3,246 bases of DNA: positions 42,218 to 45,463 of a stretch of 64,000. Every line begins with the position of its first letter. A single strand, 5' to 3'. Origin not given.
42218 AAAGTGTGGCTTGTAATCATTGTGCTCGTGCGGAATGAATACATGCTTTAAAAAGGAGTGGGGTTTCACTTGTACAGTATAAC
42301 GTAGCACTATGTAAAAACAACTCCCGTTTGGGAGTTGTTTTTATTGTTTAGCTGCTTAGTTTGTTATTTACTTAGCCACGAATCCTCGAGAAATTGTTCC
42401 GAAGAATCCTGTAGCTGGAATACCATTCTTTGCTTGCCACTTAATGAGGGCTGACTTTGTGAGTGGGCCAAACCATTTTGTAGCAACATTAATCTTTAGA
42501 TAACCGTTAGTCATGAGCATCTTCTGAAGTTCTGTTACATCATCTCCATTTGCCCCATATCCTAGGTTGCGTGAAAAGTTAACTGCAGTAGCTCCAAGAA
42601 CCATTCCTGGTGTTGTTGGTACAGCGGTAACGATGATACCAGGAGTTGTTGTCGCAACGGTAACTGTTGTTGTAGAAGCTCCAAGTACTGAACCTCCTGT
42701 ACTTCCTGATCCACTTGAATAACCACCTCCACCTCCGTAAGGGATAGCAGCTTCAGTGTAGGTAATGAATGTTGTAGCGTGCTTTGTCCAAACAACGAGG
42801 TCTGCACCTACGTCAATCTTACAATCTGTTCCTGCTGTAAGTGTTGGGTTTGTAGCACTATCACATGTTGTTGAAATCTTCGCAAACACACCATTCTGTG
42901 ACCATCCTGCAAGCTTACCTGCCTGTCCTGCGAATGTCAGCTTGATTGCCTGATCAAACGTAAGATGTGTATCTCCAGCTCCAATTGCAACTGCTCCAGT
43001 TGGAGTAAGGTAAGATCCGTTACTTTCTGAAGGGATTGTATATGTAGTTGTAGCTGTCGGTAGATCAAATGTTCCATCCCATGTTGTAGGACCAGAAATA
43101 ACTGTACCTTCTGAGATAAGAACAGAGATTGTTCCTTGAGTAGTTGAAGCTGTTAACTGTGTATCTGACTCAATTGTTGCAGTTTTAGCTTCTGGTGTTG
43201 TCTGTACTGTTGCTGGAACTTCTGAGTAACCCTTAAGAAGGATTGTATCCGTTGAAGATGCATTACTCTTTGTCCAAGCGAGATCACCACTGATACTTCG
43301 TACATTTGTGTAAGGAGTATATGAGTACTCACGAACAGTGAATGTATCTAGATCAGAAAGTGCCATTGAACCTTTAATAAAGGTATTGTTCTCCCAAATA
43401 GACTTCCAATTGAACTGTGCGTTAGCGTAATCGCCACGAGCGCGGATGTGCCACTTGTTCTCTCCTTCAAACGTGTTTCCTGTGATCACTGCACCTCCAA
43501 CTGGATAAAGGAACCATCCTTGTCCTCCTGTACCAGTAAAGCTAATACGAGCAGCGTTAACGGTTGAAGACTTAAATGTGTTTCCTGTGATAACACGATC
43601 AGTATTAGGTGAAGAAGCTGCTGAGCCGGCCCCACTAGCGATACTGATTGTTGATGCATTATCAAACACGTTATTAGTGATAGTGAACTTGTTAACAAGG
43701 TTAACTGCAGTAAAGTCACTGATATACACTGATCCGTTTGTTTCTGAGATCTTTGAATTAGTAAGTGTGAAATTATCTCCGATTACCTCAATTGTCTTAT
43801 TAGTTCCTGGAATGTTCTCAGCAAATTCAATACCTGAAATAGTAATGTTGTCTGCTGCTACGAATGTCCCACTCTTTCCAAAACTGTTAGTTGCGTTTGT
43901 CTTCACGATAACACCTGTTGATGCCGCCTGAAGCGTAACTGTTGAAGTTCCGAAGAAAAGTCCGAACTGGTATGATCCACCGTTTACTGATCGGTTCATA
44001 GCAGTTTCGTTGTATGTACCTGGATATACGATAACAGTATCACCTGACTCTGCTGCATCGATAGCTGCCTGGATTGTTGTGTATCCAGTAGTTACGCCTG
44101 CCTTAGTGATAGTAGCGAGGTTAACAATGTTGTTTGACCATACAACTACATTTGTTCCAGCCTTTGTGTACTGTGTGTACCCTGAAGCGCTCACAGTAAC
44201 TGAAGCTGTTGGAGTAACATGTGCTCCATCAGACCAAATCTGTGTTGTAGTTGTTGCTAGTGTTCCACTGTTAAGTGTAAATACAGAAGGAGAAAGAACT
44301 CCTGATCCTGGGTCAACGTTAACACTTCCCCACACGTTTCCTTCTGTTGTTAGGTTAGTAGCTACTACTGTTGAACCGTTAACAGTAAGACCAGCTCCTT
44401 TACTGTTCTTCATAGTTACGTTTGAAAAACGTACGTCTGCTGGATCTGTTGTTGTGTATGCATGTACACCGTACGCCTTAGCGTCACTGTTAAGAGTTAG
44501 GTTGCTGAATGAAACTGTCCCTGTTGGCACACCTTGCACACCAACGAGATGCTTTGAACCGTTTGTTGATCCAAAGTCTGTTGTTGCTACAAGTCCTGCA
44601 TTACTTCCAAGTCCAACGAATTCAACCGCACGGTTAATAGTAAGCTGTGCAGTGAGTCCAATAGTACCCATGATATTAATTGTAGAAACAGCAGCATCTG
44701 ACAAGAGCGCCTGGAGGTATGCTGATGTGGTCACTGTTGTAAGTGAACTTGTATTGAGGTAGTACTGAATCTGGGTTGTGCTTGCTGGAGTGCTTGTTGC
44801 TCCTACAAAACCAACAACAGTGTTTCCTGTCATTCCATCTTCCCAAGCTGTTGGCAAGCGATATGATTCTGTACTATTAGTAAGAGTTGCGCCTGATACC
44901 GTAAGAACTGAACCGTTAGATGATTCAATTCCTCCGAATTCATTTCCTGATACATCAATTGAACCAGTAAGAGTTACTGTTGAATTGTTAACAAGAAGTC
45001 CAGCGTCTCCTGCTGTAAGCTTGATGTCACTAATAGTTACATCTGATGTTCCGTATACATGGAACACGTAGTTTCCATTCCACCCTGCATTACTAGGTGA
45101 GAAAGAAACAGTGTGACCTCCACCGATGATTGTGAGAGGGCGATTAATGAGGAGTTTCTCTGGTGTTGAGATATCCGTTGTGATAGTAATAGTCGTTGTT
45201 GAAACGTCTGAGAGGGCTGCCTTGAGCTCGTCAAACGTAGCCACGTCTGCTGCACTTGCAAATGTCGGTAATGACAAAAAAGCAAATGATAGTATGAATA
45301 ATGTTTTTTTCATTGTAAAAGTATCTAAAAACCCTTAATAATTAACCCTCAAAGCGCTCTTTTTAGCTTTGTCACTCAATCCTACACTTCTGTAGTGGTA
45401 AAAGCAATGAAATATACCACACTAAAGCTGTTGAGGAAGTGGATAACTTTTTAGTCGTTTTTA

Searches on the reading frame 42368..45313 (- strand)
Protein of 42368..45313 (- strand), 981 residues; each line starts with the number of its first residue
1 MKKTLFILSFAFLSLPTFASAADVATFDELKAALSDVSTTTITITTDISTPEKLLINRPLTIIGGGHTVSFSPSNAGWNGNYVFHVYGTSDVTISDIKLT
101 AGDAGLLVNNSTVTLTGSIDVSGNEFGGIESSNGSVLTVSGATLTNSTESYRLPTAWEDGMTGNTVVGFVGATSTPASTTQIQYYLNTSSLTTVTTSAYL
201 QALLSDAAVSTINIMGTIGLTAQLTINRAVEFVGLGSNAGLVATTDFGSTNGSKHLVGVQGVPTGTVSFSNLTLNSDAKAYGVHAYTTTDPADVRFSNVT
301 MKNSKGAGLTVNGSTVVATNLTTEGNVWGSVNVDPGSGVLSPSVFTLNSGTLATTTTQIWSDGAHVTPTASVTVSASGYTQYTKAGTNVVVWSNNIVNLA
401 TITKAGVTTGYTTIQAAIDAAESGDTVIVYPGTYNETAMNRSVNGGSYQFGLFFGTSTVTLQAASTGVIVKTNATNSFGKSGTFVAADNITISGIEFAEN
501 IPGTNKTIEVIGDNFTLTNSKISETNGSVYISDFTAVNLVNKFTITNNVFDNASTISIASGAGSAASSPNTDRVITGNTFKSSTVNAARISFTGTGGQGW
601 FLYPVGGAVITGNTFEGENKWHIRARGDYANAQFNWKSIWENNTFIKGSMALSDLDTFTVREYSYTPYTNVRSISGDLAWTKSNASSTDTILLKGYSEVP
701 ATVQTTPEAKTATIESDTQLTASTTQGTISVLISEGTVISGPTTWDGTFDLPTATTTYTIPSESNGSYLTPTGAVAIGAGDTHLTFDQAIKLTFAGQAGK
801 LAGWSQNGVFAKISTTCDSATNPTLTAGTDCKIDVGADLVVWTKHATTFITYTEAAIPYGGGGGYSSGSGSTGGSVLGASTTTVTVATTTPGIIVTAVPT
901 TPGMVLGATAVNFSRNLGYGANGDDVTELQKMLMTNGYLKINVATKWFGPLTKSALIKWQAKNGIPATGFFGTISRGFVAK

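Call 22: search_protein_families(library=pfam, alignment_id=A4, max_evalue=0.0001)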
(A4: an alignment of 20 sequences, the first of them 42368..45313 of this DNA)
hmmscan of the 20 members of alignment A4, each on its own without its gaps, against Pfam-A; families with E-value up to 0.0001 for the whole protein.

A. member 1, window:42368-45313:- (981 aa): 2 families
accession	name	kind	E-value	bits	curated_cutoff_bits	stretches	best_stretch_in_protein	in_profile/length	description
PF20585.4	Pectate_lyase_5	-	2.1e-12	47.7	24.3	1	22-106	2-96/126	Putative pectate lyase-like adhesive domain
PF01471.23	PG_binding_1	-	7.3e-11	42.5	23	1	922-972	1-50/57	Putative peptidoglycan binding domain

B. families by the number of members that match (of 20 scanned): 20 families
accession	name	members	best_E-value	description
PF08327.17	AHSA1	2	5.9e-21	Activator of Hsp90 ATPase homolog 1-like protein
PF10604.15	Polyketide_cyc2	2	6.5e-08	Polyketide cyclase / dehydrase and lipid transport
PF02913.24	FAD-oxidase_C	1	2.8e-42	FAD linked oxidases, C-terminal domain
PF00300.27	His_Phos_1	1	3.5e-42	Histidine phosphatase superfamily (branch 1)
PF13687.11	DUF4153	1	8.4e-33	Domain of unknown function (DUF4153)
PF13376.11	OmdA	1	1.9e-31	Bacteriocin-protection, YdeI or OmpD-Associated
PF01565.28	FAD_binding_4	1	2.6e-25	FAD binding domain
PF19371.4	DUF5946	1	3.8e-23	Family of unknown function (DUF5946)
PF03734.19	YkuD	1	9.3e-23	L,D-transpeptidase catalytic domain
PF13472.12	Lipase_GDSL_2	1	1.2e-20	GDSL-like Lipase/Acylhydrolase family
PF13644.11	DKNYY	1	4.9e-20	DKNYY family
PF01243.27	PNPOx_N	1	1.8e-14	Pyridoxamine 5'-phosphate oxidase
PF03724.22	META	1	6.3e-13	META domain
PF20585.4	Pectate_lyase_5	1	2.1e-12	Putative pectate lyase-like adhesive domain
PF00657.28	Lipase_GDSL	1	3.7e-12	GDSL-like Lipase/Acylhydrolase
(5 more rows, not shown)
